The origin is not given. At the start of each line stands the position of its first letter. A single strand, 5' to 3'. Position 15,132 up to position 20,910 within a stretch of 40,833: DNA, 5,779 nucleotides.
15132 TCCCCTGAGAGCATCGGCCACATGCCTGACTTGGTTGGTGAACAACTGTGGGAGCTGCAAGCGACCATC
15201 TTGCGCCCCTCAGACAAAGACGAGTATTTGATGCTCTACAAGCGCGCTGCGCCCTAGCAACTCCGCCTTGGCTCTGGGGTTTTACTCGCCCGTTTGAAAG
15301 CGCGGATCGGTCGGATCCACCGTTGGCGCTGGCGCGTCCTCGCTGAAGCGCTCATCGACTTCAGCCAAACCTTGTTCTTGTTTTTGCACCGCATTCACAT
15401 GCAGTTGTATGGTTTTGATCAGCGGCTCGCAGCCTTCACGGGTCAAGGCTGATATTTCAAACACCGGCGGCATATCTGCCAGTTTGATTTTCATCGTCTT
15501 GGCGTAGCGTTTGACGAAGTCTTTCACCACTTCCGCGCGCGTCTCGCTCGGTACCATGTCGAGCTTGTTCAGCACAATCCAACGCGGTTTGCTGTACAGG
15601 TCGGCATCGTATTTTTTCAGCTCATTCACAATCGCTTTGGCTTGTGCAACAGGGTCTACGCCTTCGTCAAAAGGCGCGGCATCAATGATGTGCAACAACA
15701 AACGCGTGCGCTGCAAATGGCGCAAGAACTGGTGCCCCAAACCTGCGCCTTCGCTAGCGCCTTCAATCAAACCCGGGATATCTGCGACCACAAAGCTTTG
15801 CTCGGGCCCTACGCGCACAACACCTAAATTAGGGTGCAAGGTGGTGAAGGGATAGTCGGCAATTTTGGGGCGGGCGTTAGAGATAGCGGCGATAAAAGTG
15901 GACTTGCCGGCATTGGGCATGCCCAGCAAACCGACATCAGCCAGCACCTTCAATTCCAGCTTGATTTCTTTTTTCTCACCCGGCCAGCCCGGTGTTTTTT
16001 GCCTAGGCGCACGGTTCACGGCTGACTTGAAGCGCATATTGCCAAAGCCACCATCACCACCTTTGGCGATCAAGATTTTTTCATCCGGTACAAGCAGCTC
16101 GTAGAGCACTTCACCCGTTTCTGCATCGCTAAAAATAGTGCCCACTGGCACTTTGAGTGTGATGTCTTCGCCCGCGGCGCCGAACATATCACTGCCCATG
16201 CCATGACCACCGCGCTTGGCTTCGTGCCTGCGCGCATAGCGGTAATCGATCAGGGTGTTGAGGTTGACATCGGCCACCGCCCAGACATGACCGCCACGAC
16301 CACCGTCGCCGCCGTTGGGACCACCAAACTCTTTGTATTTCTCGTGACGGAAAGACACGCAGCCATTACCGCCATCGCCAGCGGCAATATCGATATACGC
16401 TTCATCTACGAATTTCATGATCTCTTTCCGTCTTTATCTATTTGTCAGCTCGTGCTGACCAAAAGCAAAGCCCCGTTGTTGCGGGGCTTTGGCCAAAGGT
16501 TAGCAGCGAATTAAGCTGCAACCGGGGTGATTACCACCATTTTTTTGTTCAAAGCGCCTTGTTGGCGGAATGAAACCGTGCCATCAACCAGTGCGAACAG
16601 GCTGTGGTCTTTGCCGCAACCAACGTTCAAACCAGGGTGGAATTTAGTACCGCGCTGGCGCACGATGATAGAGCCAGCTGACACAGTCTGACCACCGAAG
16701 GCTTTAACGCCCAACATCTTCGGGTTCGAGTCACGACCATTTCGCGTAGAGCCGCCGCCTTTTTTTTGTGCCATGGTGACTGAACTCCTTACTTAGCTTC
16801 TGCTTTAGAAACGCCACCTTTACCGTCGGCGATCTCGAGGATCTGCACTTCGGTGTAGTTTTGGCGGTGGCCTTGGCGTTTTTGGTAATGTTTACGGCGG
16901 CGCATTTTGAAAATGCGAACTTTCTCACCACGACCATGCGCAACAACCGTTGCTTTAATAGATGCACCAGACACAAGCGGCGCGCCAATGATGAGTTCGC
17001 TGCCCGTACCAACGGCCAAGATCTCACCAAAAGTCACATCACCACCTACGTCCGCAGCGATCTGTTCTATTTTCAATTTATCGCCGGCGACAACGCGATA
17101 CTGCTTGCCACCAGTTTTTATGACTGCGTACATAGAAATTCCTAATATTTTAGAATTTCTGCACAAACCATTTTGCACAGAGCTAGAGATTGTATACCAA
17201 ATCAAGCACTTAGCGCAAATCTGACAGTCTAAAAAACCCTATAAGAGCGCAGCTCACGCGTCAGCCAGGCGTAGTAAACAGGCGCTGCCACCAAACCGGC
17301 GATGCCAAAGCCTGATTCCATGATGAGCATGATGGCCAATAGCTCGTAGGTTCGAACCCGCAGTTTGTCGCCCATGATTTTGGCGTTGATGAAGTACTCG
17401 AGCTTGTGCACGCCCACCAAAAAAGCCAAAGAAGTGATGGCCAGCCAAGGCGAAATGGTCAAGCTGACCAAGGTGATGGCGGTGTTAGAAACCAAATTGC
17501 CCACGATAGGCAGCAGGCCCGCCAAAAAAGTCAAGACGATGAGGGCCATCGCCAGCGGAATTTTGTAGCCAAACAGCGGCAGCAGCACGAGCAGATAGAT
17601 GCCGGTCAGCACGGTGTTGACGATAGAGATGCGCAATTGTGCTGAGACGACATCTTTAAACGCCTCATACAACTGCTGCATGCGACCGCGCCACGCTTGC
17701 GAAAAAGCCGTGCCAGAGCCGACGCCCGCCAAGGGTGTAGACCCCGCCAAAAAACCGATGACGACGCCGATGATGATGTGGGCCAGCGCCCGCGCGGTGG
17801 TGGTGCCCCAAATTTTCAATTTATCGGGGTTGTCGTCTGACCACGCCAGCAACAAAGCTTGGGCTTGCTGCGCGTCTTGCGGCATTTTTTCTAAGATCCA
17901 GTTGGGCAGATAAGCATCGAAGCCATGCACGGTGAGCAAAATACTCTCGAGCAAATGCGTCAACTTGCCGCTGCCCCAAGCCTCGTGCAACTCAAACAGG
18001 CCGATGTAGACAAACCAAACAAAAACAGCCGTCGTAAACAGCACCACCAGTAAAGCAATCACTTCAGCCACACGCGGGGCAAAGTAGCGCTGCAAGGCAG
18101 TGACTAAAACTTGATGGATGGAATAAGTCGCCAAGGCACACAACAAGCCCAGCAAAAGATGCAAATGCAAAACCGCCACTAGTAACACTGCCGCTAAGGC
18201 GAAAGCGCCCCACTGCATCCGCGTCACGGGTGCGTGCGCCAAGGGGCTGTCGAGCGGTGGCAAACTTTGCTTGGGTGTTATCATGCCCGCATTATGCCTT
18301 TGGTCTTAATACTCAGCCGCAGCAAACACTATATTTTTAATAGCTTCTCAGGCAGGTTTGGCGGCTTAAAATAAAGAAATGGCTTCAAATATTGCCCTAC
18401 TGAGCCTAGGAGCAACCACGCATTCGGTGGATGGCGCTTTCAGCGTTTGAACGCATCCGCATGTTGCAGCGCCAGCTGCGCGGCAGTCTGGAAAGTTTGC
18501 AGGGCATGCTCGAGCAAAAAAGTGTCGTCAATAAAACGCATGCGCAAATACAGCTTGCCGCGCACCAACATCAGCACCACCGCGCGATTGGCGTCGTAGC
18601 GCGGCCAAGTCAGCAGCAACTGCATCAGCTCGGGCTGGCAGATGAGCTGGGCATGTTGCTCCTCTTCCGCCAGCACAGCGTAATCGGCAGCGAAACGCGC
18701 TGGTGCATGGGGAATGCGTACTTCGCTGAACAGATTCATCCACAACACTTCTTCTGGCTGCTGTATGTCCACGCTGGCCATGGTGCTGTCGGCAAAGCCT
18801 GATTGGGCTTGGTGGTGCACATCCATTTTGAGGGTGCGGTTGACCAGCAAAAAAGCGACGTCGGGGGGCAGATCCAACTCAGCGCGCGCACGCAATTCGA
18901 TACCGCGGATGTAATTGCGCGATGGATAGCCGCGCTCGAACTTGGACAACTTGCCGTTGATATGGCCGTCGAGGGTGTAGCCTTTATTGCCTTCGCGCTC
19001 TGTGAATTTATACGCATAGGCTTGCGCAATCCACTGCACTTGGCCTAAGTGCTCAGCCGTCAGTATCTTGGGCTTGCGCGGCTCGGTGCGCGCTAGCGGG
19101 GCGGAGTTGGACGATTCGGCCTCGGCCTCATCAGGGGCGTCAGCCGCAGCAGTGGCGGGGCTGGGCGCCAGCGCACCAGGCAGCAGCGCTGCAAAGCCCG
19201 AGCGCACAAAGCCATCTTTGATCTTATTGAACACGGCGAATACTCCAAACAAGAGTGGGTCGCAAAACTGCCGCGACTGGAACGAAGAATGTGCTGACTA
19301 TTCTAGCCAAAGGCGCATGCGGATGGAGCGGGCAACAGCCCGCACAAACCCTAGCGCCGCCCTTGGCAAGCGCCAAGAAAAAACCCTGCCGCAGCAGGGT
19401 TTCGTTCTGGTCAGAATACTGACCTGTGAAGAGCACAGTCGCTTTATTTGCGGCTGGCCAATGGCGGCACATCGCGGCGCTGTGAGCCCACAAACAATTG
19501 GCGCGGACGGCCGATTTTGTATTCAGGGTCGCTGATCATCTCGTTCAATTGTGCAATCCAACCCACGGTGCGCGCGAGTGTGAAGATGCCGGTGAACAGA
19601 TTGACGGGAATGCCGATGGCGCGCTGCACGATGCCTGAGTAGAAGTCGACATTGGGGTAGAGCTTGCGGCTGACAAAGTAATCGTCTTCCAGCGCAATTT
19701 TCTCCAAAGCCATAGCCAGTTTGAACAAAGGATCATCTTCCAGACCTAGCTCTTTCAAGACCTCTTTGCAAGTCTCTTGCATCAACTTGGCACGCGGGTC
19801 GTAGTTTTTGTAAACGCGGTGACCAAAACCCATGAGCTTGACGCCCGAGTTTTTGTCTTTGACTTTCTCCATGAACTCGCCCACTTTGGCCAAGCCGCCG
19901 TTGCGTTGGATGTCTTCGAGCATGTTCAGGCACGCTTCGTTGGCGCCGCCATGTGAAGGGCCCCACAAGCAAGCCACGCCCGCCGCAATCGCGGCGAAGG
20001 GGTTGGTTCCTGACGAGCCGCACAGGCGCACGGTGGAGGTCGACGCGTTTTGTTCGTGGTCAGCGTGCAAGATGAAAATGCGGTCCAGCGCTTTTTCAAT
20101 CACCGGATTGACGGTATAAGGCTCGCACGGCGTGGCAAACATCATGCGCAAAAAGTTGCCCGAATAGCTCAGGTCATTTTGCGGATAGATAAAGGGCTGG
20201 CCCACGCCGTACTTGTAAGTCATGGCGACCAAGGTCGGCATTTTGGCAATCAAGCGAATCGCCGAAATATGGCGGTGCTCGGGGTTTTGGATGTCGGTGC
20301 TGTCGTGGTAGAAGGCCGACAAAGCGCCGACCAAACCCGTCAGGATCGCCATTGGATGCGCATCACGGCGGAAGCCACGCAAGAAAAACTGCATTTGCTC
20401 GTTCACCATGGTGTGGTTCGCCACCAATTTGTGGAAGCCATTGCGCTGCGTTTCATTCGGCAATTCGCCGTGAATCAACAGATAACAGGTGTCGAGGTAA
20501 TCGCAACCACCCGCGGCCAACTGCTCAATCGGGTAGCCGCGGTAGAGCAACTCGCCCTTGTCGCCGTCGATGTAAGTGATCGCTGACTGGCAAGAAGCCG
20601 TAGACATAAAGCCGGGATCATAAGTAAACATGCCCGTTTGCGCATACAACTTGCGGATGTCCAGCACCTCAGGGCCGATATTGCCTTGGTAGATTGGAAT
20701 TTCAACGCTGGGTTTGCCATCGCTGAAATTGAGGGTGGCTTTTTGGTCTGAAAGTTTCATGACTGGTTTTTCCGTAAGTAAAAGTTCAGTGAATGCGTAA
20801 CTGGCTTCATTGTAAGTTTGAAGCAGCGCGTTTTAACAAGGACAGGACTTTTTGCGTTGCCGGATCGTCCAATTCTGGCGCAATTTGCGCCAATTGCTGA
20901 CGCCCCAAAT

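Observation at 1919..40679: Nine copies of an unannotated intergenic repeat family with a 25-nt asymmetric core (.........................)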

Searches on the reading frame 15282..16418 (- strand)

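Call 9: search_protein_families(library=ncbifam, proteins=[window:15282-16418:-])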
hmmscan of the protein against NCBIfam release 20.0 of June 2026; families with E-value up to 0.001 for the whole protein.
window:15282-16418:- (378 aa): 20 families
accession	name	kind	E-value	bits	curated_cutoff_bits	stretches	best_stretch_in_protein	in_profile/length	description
NF008956.1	PRK12299.1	equivalog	1.3e-138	461.4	300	1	2-341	1-325/327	GTPase ObgE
TIGR02729.1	Obg_CgtA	equivalog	2.8e-138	460.4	280.25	1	3-339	1-326/329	Obg family GTPase CgtA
NF008955.0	PRK12297.1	equivalog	7.7e-137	456.7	406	1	1-350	1-337/429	GTPase ObgE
NF008954.1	PRK12296.1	equivalog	6e-112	374.5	377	1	2-349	3-347/470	GTPase ObgE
NF007171.0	PRK09602.1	subfamily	4.8e-23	81.7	387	2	161-203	4-46/397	YchF-related putative GTPase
TIGR00092.1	TIGR00092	equivalog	3.8e-20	72.3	279.2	1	162-284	5-143/368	redox-regulated ATPase YchF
NF000908.1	PRK00089.1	equivalog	8.5e-14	51.5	237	1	162-343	6-169/291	GTPase Era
TIGR03156.1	GTP_HflX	equivalog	9.3e-13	47.8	216.75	1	159-338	189-348/351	GTPase HflX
NF008280.0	PRK11058.1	equivalog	1.3e-11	43.9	441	1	160-291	198-324/426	ribosome rescue GTPase HflX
TIGR03594.1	GTPase_EngA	equivalog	9e-10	38.1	306.7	1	157-347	173-352/432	ribosome biogenesis GTPase Der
TIGR00231.1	small_GTP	domain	3.2e-09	36.8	42.5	1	161-337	5-162/164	GTP-binding protein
TIGR00436.1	era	equivalog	2.1e-08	33.9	116.25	1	162-347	3-171/270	GTPase Era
TIGR03597.1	GTPase_YqeH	equivalog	6.7e-08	32.1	297.4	0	276-342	91-154/361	ribosome biogenesis GTPase YqeH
TIGR03596.1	GTPase_YlqF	equivalog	2.1e-06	27.3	208.2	0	162-218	121-174/276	ribosome biogenesis GTPase YlqF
TIGR00437.1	feoB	equivalog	2.6e-05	23.1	315.65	1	166-248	1-83/594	ferrous iron transport protein B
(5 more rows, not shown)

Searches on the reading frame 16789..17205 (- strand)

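Call 9: search_protein_families(library=ncbifam, proteins=[window:16789-17205:-])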
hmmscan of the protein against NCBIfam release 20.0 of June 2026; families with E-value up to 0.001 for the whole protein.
window:16789-17205:- (138 aa): 3 families
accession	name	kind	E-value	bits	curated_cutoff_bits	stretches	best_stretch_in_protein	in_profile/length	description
TIGR00061.1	L21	equivalog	5.5e-35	119.8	43.7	1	26-125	1-100/101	50S ribosomal protein L21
NF008915.0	PRK12278.1-1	equivalog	1.8e-31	109.7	281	1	25-128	1-104/216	50S ribosomal protein L21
NF008916.0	PRK12278.1-4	equivalog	2.3e-31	109.4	193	1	25-129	1-106/223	50S ribosomal protein L21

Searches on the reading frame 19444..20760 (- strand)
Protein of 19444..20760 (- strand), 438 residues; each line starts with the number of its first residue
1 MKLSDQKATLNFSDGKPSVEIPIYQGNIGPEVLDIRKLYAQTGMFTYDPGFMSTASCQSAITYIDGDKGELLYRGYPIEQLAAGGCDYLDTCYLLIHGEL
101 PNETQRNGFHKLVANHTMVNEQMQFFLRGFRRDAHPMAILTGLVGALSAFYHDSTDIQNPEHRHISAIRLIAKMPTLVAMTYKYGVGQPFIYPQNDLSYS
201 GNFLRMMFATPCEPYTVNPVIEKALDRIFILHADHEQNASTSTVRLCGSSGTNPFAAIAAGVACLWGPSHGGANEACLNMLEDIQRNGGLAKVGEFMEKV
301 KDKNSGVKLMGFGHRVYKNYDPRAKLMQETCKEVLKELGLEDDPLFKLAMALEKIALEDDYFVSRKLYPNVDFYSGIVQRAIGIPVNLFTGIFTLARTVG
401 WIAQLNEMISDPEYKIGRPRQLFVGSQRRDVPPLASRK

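Call 9: search_protein_families(library=ncbifam, proteins=[window:19444-20760:-])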
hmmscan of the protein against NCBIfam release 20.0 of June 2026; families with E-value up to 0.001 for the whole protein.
window:19444-20760:- (438 aa): 21 families
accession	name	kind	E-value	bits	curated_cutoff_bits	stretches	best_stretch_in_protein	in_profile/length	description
NF004126.0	PRK05614.1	equivalog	8.5e-227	752.6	505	1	4-435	2-428/430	citrate synthase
TIGR01798.1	cit_synth_I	equivalog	3.7e-226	750.5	485.15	1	18-431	3-412/412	citrate synthase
NF010639.0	PRK14036.1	equivalog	8e-100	334.2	502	1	45-437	4-378/379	citrate synthase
TIGR01800.1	cit_synth_II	subfamily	3.2e-90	302.5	421.3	1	55-437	7-368/368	2-methylcitrate synthase/citrate synthase II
NF041157.1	Cit_synThplmales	equivalog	2.2e-85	287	590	1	59-438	16-377/377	citrate synthase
NF041301.1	Cit_synth_Halo_CitZ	equivalog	5.4e-79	265.9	550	1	57-437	15-379/379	citrate synthase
NF010640.0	PRK14037.1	subfamily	1.4e-75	254.6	504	1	59-437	16-377/377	citrate synthase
NF010638.0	PRK14035.1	equivalog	1.2e-73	248.1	572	1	50-436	7-371/372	citrate synthase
NF010637.0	PRK14034.1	equivalog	1.5e-72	244.6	594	1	56-437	12-371/372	citrate synthase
NF010636.0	PRK14033.1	equivalog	3.3e-71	240.1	479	1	56-433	18-374/376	bifunctional 2-methylcitrate synthase/citrate synthase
NF009004.0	PRK12349.1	equivalog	3.9e-68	230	508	1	46-428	6-368/372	citrate synthase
NF009006.1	PRK12351.1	equivalog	5.7e-63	212.6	550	1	56-437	15-376/376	bifunctional 2-methylcitrate synthase/citrate synthase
NF010635.0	PRK14032.1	subfamily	6.3e-57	193.1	426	1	67-426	65-438/448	citrate synthase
NF009005.0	PRK12350.1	subfamily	2.3e-55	188.3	332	1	49-430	6-354/366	citrate synthase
NF007128.0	PRK09569.1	subfamily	5.1e-47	160.5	344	1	55-423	46-423/437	citrate (Si)-synthase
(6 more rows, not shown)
